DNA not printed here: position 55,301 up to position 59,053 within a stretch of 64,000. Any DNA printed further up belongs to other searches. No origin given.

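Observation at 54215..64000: Second giant GLUG-repeat ORF (>3,261 aa, truncated by the window); two such genes take about 32% of the window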

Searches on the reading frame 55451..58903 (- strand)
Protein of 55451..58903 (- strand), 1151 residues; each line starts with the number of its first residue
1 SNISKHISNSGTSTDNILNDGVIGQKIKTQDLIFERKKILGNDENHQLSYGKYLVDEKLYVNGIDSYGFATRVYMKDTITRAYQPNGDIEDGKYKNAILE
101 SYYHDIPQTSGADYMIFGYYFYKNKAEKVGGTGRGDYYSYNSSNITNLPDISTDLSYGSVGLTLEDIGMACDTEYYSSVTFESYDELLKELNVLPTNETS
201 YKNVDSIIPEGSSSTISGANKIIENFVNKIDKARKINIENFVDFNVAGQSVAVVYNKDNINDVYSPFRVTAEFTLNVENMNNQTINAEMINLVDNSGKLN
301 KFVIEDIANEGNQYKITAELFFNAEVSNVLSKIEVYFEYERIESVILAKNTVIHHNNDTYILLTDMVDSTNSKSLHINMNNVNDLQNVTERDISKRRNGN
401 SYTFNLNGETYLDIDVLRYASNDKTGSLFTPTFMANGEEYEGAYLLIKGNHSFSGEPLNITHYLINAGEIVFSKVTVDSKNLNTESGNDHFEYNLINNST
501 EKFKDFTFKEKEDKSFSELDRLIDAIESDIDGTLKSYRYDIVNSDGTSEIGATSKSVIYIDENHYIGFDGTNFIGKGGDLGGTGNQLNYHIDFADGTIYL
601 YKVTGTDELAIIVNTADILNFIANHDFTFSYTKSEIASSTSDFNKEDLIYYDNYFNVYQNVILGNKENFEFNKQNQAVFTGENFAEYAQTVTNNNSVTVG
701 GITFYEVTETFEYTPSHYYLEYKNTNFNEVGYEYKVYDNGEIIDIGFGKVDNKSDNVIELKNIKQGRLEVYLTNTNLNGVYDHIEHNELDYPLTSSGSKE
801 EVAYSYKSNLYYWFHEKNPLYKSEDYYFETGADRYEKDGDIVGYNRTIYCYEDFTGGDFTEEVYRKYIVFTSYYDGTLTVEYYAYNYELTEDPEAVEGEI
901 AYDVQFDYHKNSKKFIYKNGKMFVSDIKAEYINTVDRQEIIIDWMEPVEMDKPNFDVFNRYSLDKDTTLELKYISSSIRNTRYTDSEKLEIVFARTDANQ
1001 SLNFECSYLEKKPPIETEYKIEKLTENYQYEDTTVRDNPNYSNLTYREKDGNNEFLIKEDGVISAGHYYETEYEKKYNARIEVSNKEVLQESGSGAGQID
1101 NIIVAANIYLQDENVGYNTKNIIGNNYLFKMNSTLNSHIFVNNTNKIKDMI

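Call 28: search_protein_families(library=pfam, proteins=[window:55901-58903:-], max_evalue=10)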
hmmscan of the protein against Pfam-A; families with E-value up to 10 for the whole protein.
window:55901-58903:- (1001 aa): 1 family
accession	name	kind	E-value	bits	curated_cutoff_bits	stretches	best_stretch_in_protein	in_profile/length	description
PF00638.24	Ran_BP1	-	0.073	13.8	23.2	0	250-308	47-105/122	RanBP1 domain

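Call 51: search_protein_representatives(protein=window:55451-58903:-)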
Query: 1151 residues. Proteins with E-value up to 0.001 (for the whole library): 7; up to 1e-10: 4; up to 1e-30: 2. The best 7 are listed.
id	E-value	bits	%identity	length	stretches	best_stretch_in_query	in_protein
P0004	0.0e+00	2518.1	99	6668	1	1-1151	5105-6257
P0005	8.3e-58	212.9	47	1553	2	168-382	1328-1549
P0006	3.6e-25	104.8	97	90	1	647-706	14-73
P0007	4.0e-18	81.5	30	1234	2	7-386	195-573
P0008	8.0e-08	47.4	40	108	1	27-96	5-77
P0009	1.5e-05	39.9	65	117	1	1003-1042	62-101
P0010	5.5e-05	38.0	31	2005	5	238-340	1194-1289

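Call 54: find_encoding_contigs(protein=P0004, flank=10000)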
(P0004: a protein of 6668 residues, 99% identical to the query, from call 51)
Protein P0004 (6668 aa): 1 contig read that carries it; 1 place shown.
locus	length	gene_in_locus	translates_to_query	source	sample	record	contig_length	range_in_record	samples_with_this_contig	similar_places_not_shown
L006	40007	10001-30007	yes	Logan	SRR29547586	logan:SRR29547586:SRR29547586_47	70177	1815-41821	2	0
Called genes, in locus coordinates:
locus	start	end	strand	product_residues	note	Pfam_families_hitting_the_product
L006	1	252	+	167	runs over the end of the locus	PF01195:Pept_tRNA_hydro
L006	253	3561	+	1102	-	PF17757:UvrB_inter, PF02559:CarD_TRCF_RID, PF00270:DEAD, PF04851:ResIII, PF00271:Helicase_C, PF03461:TRCF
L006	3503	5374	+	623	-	-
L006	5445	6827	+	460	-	PF03706:LPG_synthase_TM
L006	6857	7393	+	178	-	-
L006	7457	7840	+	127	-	-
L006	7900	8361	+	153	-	-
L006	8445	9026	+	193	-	PF01551:Peptidase_M23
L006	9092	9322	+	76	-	PF23297:ACP_SdgA_C (weak), PF00550:PP-binding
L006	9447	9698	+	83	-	PF12116:SpoIIID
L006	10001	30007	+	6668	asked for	-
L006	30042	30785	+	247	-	PF04002:RadC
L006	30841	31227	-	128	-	-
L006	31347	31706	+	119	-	-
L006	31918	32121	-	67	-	PF13560:HTH_31, PF12844:HTH_19, PF13443:HTH_26 (weak), PF01381:HTH_3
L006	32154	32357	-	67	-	PF13560:HTH_31, PF12844:HTH_19, PF13443:HTH_26, PF01381:HTH_3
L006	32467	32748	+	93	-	-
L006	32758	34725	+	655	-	PF00270:DEAD (weak), PF04851:ResIII, PF17757:UvrB_inter, PF27431:UvrB_3rd, PF00271:Helicase_C, PF12344:UvrB, PF02151:UVR (weak)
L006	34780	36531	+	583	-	PF00664:ABC_membrane, PF02463:SMC_N (faint), PF00005:ABC_tran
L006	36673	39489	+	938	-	PF00005:ABC_tran (faint), PF02463:SMC_N (faint), PF03193:RsgA_GTPase (faint), PF13304:AAA_21 (faint), PF13555:AAA_29 (faint), PF20703:nSTAND1 (faint), PF17760:UvrA_inter, PF17755:UvrA_DNA-bind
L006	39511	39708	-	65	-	-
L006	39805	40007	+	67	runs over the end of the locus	PF13560:HTH_31, PF12844:HTH_19, PF01381:HTH_3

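Call 56: search_protein_families(library=pfam, proteins=[L006:10001-12220:+, L006:11981-14200:+, L006:13961-16180:+, L006:15941-18160:+, L006:17921-20140:+, L006:19901-22120:+, L006:21881-24100:+, L006:23861-26080:+, L006:25841-28060:+, L006:27821-30004:+], max_evalue=0.1)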
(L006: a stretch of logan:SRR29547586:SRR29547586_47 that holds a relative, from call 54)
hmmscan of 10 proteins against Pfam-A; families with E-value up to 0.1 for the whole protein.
L006:10001-12220:+ (740 aa): 3 families
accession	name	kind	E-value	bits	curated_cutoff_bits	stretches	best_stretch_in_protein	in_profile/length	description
PF12930.12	DUF3836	-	0.0016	18.8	25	1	215-270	22-76/127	Family of unknown function (DUF3836)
PF04076.19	BOF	-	0.027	15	25.8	0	173-211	30-66/103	Bacterial OB fold (BOF) protein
PF14411.12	LHH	-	0.058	14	23.3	0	493-542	13-62/76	A nuclease of the HNH/ENDO VII superfamily with conserved LHH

L006:11981-14200:+ (740 aa): 1 family
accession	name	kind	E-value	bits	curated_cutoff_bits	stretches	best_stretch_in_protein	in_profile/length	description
PF07581.17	Glug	-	0.0011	19.7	20.5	1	574-601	2-28/28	The GLUG motif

L006:13961-16180:+ (740 aa): 0 families

L006:15941-18160:+ (740 aa): 0 families

L006:17921-20140:+ (740 aa): 2 families
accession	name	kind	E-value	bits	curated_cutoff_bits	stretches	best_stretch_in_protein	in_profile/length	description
PF05342.19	Peptidase_M26_N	-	0.00033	20.4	27.7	1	223-319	153-241/250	M26 IgA1-specific Metallo-endopeptidase N-terminal region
PF22138.2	MjAgo_N-like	-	0.051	14.6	27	0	586-628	5-45/69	Archaeal argonaute protein N-terminal domain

L006:19901-22120:+ (740 aa): 0 families

L006:21881-24100:+ (740 aa): 1 family
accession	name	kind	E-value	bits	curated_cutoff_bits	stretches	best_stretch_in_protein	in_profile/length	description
PF09642.15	YonK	-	0.031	14.9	25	1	411-443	12-47/60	YonK protein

L006:23861-26080:+ (740 aa): 2 families
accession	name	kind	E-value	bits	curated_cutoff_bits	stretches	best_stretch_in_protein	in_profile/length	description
PF07581.17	Glug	-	8.2e-06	26.3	20.5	1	360-380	4-25/28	The GLUG motif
PF20906.3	S-Me-THD_C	-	0.0075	16.1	27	1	201-289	20-106/190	S-Me-THD-like, C-terminal domain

L006:25841-28060:+ (740 aa): 1 family
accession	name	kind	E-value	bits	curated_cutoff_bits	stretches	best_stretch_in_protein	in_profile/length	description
PF00638.24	Ran_BP1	-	0.039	14.7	23.2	0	74-132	47-105/122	RanBP1 domain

L006:27821-30004:+ (728 aa): 1 family
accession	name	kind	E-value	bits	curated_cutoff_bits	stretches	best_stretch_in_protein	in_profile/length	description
PF09086.16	DUF1924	-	0.037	14.8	22.5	0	132-177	45-89/96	Domain of unknown function (DUF1924)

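Call 61: search_solved_structures(query=A3, max_evalue=1, show_alignments=2)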
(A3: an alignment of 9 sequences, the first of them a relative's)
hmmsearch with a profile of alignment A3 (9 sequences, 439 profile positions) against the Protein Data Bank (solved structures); distinct sequences matched with E-value up to 1: 0.

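Call 62: search_protein_families(library=pfam, alignment_id=A3, max_evalue=0.1)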
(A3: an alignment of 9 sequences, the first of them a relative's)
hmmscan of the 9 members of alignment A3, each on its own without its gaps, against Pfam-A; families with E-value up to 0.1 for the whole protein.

A. member 1, L006:18500-19990:+ (497 aa): 1 family
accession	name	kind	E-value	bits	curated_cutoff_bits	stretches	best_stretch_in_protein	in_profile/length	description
PF05342.19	Peptidase_M26_N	-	0.0002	21.1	27.7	1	30-126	153-241/250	M26 IgA1-specific Metallo-endopeptidase N-terminal region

B. families by the number of members that match (of 9 scanned): 7 families
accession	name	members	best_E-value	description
PF07581.17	Glug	2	6.6e-08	The GLUG motif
PF05342.19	Peptidase_M26_N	1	0.0002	M26 IgA1-specific Metallo-endopeptidase N-terminal region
PF20906.3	S-Me-THD_C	1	0.0026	S-Me-THD-like, C-terminal domain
PF00924.24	MS_channel_2nd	1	0.017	Mechanosensitive ion channel, beta-domain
PF21791.3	MDHAR3-like_C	1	0.022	Monodehydroascorbate reductase 3-like, C-terminal domain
PF20862.2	DUF6843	1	0.084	Family of unknown function (DUF6843)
PF18343.7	SH3_14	1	0.094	Dda helicase SH3 domain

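Call 82: search_protein_families(library=pfam, proteins=[P0005, P0007, P0010], max_evalue=0.01)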
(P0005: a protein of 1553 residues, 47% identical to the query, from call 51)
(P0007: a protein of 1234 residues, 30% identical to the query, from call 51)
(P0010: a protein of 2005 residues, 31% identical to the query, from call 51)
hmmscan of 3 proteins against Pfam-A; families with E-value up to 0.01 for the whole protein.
P0005 (1553 aa): 0 families

P0007 (1234 aa): 0 families

P0010 (2005 aa): 1 family
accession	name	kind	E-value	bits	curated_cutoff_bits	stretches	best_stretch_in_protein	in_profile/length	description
PF21744.3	BAHCC1-like_Tudor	-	1.8e-07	31.4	28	0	1397-1438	21-61/69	BAHCC1-like, Tudor domain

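Call 83: find_encoding_contigs(protein=P0007, flank=6000, max_places=2)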
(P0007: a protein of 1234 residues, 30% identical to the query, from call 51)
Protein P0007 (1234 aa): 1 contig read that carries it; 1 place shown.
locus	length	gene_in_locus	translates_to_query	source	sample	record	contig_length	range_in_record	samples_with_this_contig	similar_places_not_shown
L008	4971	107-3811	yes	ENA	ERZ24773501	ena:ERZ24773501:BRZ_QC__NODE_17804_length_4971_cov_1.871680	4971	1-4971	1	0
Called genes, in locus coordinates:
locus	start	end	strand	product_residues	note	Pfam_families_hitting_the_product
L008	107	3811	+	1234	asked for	-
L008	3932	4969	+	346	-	?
